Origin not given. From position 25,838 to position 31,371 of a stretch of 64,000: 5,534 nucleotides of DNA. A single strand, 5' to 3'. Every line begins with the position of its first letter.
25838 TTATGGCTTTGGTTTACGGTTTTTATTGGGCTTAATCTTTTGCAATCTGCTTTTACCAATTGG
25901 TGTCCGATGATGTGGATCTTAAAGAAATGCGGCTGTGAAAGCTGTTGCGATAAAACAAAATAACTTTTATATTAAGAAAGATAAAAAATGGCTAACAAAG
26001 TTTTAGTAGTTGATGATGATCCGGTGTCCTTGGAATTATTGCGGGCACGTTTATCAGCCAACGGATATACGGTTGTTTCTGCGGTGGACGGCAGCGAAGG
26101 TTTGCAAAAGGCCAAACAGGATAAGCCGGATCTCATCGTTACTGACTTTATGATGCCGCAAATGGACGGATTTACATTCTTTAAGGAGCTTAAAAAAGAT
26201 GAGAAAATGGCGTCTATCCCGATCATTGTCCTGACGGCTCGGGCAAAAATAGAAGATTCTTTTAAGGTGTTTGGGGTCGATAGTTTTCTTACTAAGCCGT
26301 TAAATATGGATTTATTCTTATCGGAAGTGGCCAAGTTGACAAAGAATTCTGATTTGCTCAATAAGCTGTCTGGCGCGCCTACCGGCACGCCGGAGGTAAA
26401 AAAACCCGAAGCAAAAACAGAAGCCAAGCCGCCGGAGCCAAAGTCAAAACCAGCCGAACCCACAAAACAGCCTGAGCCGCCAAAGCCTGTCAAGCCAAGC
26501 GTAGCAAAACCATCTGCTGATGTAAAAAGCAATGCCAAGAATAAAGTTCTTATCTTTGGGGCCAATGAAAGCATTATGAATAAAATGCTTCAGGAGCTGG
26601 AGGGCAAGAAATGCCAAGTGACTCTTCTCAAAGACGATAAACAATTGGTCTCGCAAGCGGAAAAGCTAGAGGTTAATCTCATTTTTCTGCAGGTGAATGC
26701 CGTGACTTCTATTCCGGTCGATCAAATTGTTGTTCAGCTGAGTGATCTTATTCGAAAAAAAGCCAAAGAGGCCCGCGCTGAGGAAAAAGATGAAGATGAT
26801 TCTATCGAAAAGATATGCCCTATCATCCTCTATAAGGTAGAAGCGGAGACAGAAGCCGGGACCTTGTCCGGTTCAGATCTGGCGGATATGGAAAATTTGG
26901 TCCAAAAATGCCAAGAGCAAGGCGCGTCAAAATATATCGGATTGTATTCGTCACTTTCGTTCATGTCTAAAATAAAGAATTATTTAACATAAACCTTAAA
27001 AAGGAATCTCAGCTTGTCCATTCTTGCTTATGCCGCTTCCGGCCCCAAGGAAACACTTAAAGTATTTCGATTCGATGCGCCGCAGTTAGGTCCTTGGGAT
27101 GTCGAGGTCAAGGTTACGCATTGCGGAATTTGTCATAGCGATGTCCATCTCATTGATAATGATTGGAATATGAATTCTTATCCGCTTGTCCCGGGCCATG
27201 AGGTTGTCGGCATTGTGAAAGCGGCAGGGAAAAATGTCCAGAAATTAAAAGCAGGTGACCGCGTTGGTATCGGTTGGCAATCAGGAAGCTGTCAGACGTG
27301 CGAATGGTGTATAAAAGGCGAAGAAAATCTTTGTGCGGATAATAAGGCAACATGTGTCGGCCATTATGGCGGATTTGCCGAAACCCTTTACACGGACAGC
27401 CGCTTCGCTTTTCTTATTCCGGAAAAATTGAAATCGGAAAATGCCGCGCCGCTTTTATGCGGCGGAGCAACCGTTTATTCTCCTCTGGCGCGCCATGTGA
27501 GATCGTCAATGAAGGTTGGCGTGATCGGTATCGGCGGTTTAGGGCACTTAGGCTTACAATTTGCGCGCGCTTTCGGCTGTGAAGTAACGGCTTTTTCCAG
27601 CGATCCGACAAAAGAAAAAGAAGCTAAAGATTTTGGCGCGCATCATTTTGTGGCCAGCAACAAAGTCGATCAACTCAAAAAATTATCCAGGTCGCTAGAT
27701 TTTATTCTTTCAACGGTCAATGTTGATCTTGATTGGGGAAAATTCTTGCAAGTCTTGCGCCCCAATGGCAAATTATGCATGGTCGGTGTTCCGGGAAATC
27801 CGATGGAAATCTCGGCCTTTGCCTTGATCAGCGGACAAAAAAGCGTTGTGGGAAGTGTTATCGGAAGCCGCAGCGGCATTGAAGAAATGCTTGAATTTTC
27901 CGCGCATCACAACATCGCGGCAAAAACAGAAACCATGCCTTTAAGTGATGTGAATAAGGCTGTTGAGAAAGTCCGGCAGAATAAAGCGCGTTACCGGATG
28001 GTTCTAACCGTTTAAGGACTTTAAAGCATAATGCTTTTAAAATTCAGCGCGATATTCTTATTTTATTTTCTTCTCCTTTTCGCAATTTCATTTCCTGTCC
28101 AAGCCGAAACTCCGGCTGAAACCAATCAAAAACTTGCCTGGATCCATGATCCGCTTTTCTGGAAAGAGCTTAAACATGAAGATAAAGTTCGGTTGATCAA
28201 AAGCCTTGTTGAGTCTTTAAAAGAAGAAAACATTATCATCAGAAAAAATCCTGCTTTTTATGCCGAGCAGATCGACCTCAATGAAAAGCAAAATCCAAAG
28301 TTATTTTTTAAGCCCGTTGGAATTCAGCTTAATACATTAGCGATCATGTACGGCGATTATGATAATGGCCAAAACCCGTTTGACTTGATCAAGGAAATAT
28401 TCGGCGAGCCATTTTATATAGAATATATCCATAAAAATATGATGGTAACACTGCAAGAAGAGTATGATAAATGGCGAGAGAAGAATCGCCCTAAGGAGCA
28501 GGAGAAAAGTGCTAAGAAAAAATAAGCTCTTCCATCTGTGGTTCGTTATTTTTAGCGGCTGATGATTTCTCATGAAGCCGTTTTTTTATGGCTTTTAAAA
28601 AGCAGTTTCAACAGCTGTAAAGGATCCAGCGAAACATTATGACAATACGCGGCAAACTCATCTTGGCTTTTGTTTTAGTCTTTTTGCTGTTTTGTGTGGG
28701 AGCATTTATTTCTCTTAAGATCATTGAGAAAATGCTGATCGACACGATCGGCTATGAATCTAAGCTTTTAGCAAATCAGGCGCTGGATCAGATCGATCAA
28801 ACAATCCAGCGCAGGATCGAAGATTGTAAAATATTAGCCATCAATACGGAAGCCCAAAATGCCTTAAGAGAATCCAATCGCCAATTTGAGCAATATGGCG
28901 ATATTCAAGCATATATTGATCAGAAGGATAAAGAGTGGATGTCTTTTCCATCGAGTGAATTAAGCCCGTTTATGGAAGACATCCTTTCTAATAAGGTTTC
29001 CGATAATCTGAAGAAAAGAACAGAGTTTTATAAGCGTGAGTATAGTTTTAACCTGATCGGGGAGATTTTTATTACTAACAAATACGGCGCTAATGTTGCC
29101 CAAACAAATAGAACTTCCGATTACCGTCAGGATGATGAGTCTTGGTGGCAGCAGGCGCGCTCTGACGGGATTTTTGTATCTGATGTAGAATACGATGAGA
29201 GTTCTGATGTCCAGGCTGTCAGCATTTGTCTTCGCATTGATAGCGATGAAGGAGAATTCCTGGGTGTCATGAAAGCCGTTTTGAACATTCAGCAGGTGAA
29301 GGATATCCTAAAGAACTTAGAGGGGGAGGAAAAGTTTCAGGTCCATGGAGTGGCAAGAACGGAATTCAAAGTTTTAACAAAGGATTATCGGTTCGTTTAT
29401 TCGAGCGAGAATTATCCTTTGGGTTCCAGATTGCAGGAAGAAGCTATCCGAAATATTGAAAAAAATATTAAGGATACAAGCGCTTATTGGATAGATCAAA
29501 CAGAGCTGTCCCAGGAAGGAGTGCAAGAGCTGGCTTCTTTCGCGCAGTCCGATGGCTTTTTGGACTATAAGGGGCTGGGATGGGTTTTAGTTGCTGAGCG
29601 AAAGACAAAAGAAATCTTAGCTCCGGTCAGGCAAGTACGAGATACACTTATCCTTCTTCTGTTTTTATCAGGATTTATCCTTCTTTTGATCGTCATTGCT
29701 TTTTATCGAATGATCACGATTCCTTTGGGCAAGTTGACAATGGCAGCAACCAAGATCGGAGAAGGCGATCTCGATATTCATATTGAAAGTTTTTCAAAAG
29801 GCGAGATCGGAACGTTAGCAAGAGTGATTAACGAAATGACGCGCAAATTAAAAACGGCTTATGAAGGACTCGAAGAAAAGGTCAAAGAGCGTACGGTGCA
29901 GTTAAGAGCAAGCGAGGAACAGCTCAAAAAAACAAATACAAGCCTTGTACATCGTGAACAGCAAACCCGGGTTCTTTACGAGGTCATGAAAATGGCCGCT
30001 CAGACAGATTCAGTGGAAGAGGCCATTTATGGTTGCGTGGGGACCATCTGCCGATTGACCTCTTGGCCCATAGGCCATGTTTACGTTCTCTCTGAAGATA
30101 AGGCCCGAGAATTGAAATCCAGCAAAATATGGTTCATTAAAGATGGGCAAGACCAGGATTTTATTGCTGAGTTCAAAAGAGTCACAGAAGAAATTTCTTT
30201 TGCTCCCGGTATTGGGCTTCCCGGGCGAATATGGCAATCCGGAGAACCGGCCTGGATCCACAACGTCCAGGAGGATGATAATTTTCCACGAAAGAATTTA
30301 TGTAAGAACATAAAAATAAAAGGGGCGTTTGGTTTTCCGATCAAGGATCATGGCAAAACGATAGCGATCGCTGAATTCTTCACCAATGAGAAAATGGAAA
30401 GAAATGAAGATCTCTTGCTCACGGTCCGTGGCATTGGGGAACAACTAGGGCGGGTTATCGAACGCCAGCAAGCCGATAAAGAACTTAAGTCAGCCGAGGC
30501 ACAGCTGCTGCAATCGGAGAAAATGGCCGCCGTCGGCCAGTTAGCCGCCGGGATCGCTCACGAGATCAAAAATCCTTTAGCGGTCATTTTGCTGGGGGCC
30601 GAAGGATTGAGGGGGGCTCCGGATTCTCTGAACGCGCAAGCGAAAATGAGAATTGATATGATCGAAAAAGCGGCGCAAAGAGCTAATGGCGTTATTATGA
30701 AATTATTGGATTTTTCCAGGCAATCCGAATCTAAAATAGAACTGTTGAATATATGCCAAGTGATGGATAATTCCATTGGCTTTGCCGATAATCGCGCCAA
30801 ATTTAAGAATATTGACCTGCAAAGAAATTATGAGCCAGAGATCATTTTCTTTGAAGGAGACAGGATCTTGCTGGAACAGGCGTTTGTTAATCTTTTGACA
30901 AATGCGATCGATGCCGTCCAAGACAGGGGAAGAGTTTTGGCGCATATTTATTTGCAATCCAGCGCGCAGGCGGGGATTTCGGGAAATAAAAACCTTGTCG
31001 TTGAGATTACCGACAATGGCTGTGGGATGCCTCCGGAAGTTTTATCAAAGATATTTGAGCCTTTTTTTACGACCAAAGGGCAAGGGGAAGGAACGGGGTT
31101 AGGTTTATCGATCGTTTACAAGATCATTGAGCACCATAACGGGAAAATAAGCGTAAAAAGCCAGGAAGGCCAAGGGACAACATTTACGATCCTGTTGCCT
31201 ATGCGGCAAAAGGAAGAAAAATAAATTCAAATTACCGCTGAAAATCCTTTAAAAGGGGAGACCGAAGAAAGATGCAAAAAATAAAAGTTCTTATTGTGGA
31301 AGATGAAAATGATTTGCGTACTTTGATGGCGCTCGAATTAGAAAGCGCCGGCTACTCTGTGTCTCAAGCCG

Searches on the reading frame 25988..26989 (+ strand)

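Call 62: search_protein_families(library=pfam, proteins=[window:25988-26989:+], max_evalue=0.00001)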
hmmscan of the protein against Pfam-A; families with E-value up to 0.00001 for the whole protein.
window:25988-26989:+ (334 aa): 1 family
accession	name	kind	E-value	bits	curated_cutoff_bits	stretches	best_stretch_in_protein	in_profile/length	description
PF00072.30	Response_reg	-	4.2e-27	95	30.2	1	5-112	1-108/111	Response regulator receiver domain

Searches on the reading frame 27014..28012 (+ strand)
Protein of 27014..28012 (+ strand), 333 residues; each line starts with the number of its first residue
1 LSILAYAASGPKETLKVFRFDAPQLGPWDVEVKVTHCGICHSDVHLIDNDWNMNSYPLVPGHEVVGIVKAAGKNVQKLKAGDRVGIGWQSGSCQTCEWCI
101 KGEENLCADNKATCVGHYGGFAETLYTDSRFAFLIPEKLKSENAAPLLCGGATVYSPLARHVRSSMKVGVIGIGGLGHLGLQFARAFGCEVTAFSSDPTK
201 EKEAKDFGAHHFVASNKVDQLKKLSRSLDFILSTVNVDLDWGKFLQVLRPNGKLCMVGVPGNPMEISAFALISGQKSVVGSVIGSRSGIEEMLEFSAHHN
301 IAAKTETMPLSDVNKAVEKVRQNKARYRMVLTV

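Call 62: search_protein_families(library=pfam, proteins=[window:27014-28012:+], max_evalue=0.00001)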
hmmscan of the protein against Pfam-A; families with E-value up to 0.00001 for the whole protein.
window:27014-28012:+ (333 aa): 3 families
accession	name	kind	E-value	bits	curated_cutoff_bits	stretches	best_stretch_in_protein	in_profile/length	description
PF08240.17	ADH_N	-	9.1e-28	97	23.5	1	27-136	2-103/104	Alcohol dehydrogenase GroES-like domain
PF00107.32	ADH_zinc_N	-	4.8e-24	85.2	31.8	1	175-296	1-127/129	Zinc-binding dehydrogenase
PF13602.12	ADH_zinc_N_2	-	6e-07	30.9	27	1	207-330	1-133/134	Zinc-binding dehydrogenase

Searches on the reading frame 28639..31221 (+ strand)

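Call 62: search_protein_families(library=pfam, proteins=[window:28639-31221:+], max_evalue=0.00001)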
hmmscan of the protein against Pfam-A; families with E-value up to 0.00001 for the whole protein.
window:28639-31221:+ (861 aa): 6 families
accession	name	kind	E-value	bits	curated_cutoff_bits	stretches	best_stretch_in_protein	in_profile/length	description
PF02518.31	HATPase_c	-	1.3e-30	106.5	26.4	1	740-856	1-110/111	Histidine kinase-, DNA gyrase B-, and HSP90-like ATPase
PF00512.31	HisKA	-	8.1e-13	48.7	26.9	1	632-695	2-63/66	His Kinase A (phospho-acceptor) domain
PF00672.30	HAMP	-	6e-10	39.7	25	1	356-405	3-52/53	HAMP domain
PF13185.12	GAF_2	-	8.5e-09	36.2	28.6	1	458-608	3-136/136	GAF domain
PF02743.24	dCache_1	-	4.5e-08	33.4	45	1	109-318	57-238/240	Cache domain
PF14501.12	HATPase_c_5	-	8e-06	26.2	22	0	747-845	8-94/102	GHKL domain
